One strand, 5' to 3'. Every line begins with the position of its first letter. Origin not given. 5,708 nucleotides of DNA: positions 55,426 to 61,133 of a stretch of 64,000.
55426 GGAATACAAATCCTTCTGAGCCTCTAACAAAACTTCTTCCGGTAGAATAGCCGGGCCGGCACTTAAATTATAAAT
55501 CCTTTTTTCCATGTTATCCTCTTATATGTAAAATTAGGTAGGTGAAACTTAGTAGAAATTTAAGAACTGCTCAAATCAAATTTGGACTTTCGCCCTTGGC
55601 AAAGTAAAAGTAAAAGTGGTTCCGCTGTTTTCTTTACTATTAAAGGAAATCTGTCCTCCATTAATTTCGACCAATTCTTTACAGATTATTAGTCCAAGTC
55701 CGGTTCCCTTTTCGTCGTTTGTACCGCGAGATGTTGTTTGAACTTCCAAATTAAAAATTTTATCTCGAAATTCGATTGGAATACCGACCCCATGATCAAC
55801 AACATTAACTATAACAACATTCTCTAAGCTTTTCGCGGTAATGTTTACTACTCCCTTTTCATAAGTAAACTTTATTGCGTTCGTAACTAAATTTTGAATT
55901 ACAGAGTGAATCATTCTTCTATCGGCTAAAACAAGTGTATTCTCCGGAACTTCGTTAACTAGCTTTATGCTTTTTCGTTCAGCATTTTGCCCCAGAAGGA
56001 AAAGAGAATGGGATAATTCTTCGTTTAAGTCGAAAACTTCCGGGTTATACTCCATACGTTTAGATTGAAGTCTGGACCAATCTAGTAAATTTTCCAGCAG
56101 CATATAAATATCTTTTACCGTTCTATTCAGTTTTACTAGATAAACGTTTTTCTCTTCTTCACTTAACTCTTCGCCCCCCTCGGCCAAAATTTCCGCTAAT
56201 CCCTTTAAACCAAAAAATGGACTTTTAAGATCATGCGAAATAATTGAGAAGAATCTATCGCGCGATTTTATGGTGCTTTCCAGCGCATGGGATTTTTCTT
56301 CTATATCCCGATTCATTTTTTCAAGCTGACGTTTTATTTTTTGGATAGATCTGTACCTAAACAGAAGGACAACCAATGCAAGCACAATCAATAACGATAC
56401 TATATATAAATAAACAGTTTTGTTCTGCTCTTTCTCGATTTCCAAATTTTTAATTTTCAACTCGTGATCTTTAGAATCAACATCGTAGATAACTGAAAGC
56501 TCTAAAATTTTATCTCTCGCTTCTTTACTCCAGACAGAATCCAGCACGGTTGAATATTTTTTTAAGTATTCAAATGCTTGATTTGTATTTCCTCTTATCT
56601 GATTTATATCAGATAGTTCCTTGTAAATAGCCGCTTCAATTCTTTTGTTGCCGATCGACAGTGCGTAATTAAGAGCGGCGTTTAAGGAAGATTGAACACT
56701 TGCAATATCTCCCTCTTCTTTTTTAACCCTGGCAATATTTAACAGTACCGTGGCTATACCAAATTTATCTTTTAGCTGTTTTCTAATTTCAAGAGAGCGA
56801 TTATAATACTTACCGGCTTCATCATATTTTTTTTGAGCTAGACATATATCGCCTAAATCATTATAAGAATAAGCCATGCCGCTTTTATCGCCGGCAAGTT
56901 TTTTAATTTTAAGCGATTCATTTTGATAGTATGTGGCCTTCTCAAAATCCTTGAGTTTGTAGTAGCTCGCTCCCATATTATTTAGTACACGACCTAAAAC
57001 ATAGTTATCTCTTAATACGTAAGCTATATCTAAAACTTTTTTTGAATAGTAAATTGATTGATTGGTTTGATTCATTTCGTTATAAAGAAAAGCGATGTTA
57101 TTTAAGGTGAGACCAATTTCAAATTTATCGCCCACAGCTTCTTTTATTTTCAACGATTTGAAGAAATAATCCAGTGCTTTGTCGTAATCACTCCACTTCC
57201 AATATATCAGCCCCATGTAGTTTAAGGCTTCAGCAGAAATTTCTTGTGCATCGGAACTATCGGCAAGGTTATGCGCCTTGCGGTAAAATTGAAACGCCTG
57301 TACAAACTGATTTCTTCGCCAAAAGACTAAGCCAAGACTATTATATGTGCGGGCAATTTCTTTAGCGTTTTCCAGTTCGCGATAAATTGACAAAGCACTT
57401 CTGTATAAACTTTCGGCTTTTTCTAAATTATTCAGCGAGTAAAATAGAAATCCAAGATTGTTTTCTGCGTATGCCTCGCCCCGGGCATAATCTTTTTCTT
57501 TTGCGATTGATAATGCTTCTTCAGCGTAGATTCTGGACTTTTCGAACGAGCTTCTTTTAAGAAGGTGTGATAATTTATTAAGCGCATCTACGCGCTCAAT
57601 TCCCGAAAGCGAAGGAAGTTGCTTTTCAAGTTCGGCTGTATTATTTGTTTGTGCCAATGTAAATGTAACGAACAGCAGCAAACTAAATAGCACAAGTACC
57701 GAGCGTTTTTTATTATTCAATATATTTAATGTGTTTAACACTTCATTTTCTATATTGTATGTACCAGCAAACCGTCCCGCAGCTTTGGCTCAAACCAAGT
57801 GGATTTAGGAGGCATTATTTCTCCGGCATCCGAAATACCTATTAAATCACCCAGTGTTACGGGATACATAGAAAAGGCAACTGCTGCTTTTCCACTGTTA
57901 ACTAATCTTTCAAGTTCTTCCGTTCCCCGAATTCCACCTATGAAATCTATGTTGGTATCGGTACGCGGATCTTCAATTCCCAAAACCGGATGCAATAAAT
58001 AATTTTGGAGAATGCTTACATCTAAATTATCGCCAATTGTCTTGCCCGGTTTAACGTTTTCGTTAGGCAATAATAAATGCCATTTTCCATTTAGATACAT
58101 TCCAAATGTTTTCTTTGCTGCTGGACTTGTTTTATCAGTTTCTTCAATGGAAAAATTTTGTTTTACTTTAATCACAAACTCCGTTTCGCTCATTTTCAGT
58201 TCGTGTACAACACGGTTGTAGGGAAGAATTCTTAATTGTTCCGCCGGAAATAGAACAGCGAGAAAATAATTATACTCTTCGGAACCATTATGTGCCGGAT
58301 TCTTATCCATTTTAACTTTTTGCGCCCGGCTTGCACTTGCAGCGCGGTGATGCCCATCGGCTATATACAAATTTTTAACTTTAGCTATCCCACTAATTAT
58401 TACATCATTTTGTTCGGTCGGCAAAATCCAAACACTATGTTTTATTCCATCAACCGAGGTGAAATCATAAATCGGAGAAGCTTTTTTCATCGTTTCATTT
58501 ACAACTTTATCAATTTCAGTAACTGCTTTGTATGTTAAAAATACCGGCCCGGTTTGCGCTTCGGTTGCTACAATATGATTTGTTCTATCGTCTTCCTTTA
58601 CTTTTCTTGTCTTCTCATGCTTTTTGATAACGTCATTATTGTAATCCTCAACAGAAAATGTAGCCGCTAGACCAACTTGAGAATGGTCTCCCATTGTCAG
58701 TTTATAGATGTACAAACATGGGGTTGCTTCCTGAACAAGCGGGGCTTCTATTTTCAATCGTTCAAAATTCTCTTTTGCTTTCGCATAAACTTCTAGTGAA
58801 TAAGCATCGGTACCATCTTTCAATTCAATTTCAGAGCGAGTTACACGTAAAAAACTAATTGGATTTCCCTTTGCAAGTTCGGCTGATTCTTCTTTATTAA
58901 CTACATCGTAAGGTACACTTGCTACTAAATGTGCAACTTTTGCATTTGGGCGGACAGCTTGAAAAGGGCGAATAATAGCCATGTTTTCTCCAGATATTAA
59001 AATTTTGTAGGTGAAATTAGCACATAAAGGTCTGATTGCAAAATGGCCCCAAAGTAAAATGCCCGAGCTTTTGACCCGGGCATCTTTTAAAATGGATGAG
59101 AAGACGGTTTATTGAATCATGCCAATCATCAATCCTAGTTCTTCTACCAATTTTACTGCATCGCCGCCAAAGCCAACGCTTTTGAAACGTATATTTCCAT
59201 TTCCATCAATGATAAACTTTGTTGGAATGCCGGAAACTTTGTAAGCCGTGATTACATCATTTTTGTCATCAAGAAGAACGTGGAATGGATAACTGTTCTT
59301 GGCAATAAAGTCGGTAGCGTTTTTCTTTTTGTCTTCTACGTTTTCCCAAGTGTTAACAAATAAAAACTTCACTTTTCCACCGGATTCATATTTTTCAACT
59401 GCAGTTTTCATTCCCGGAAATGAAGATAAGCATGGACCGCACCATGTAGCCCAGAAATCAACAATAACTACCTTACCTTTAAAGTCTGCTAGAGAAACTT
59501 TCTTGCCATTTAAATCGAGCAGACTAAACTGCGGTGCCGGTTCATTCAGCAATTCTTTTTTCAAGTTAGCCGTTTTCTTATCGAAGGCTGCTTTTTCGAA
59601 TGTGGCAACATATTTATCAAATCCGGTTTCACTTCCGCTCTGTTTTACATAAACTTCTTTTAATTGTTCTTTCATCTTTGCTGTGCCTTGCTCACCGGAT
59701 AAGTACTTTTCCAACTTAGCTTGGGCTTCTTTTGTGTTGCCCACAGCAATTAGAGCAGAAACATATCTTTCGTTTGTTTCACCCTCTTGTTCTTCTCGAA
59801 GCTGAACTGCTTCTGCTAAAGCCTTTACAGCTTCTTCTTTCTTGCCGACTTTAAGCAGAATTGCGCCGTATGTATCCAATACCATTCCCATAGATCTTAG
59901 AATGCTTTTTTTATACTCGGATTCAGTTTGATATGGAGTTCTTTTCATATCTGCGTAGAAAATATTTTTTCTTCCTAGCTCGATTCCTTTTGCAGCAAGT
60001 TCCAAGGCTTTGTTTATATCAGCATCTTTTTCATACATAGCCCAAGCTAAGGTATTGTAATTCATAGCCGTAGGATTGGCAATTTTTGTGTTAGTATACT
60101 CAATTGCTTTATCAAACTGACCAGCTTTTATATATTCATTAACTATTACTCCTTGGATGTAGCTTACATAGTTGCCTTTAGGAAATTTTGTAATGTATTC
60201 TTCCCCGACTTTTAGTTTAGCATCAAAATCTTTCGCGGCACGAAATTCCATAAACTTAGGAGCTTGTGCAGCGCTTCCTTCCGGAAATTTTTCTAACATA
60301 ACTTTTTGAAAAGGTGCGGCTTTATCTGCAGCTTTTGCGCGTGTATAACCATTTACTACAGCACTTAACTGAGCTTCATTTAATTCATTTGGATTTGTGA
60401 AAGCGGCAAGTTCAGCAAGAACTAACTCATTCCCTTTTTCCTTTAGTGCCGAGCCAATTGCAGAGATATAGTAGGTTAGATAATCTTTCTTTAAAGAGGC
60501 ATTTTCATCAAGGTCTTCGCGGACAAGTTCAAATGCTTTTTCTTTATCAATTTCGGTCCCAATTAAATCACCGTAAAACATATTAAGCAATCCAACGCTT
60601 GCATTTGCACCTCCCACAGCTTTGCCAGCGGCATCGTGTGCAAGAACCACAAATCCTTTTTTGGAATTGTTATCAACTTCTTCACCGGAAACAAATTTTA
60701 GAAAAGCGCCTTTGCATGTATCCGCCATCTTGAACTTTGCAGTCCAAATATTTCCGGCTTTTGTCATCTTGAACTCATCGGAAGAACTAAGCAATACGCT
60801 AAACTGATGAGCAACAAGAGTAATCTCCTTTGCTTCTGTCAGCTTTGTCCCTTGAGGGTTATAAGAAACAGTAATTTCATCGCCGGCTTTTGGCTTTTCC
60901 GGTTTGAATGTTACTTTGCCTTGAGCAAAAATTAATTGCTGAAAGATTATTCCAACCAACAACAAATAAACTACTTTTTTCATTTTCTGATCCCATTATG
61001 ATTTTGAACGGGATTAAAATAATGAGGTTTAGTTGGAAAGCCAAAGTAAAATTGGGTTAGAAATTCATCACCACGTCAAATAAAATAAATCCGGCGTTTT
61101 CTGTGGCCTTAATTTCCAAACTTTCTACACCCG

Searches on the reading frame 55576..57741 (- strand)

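Call 23: search_protein_families(library=ncbifam, proteins=[window:55576-57741:-], max_evalue=0.001)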
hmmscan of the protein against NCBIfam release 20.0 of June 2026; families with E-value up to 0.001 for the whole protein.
window:55576-57741:- (721 aa): 88 families (the best 25 are shown)
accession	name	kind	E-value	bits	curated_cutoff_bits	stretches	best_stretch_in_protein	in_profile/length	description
NF053520.1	HK_Porph_FimS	equivalog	3.2e-94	316.4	600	2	254-716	168-617/618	sensor histidine kinase FimS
NF046044.1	PnpS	equivalog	3.8e-42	144.7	400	1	433-715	117-390/390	two-component system histidine kinase PnpS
TIGR02956.1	TMAO_torS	equivalog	5.4e-41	140.6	676.5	1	474-717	441-683/967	TMAO reductase system sensor histidine kinase/response regulator TorS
NF033092.0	HK_WalK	equivalog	7.7e-38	130.4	725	1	492-715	370-593/594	cell wall metabolism sensor histidine kinase WalK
NF006800.0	PRK09303.1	equivalog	5e-37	127.7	342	1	479-716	136-377/383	histidine kinase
TIGR02966.1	phoR_proteo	equivalog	3.2e-36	125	334.2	1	475-714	99-333/333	phosphate regulon sensor histidine kinase PhoR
NF038297.2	hybrid_HK_HrmK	equivalog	6.2e-35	120.9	725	1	442-718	184-459/607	hybrid histidine kinase/response regulator HrmK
NF008318.0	PRK11107.1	equivalog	9.2e-35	120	890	1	483-715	283-517/920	two-component sensor histidine kinase BarA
NF045595.1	HK_scytonemin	equivalog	2.3e-34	118.8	865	1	492-717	413-636/637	scytonemin biosynthesis sensor histidine kinase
NF008312.0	PRK11100.1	equivalog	3.7e-34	118.4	356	1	468-717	231-475/477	two-component system sensor histidine kinase CreC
NF047874.1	MASE3_PAS_HK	subfamily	4.8e-34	118.2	560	1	417-719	325-628/655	MASE3 domain-containing sensor histidine kinase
NF008302.0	PRK11091.1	equivalog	5.8e-34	117.4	838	1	477-716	263-505/779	aerobic respiration two-component sensor histidine kinase ArcB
NF045911.1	TCSHisKinNblS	equivalog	9.3e-33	113.4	1000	1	492-715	386-619/621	two-component system sensor histidine kinase NblS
NF007793.0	PRK10490.1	equivalog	1.1e-31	109.7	1123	1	471-718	640-884/895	two-component system sensor histidine kinase KdpD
NF040691.1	MtrAB_MtrB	equivalog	1.4e-31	110.1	450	1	470-717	247-493/507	MtrAB system histidine kinase MtrB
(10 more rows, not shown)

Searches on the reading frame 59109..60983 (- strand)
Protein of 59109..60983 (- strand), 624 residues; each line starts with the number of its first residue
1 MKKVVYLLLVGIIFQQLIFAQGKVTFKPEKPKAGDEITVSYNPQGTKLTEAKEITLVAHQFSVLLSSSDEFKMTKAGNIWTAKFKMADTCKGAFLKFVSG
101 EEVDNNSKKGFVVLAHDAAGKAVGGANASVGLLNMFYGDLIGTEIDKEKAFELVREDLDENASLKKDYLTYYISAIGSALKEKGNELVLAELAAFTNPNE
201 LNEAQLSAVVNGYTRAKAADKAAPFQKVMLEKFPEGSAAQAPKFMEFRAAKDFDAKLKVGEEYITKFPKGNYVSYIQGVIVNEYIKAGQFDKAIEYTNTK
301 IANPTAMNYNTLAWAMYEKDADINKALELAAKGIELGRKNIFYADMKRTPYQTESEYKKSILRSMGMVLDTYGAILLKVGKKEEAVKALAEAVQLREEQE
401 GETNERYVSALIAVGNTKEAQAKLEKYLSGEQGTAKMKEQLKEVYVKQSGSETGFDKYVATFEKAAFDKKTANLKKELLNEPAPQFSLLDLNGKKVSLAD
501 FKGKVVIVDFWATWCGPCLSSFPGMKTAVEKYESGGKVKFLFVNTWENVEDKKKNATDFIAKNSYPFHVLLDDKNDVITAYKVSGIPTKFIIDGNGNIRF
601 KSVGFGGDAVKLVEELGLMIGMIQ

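Call 23: search_protein_families(library=ncbifam, proteins=[window:59109-60983:-], max_evalue=0.001)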
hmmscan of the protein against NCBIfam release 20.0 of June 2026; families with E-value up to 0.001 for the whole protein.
window:59109-60983:- (624 aa): 15 families
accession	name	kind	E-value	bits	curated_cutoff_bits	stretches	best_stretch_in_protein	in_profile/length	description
NF002854.0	PRK03147.1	subfamily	7.4e-26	91.1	170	1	475-602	34-156/176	thiol-disulfide oxidoreductase ResA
NF041202.1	StoA_CxxC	exception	3.5e-20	72.5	210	1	483-604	33-150/163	endospore biogenesis thiol-disulfide oxidoreductase StoA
TIGR00385.1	dsbE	subfamily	8.9e-18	64.5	123.15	1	468-604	25-156/173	DsbE family thiol:disulfide interchange protein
NF047696.1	ThlDiSintTplARhiz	equivalog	1.3e-14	54.5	230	1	480-596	74-191/219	thiol:disulfide interchange protein TlpA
TIGR01068.1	thioredoxin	equivalog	1.4e-11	44.4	96.8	1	503-550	14-59/101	thioredoxin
TIGR02917.1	PEP_TPR_lipo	equivalog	1.8e-09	36.1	312.2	1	368-427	839-897/899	XrtA/PEP-CTERM system TPR-repeat protein PrsT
NF011941.0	PRK15412.1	equivalog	2.1e-09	37.2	359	1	468-604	30-161/185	thiol:disulfide interchange protein DsbE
NF041054.1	WAxxUGC_long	equivalog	3.8e-08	33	300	1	477-598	78-194/354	ResA-like WAxxUGC motif-containing protein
NF038285.1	deiodinase_rel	hypoth_equivalog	1.5e-07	31.2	250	0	479-543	178-242/347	deiodinase family protein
NF006960.0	PRK09437.1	equivalog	1.6e-07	31.4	140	1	481-585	8-107/156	thioredoxin-dependent thiol peroxidase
NF008229.0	PRK10996.1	equivalog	1.8e-07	30.9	125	1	504-548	53-95/141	thioredoxin TrxC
NF010625.0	PRK14018.1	equivalog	3.6e-07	29.1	522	1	485-599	40-153/521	bifunctional peptide-methionine (S)-S-oxide reductase MsrA/peptide-methionine (R)-S-oxide reductase MsrB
NF047697.1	ThioredTrxAClost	equivalog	1.2e-05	25.4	140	1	504-548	18-60/105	thioredoxin TrxA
NF006898.0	PRK09381.1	equivalog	3.8e-05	24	138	1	505-540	23-56/109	thioredoxin TrxA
TIGR01126.1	pdi_dom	equivalog_domain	7.8e-05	22.9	107.2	0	502-578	13-85/105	protein disulfide-isomerase domain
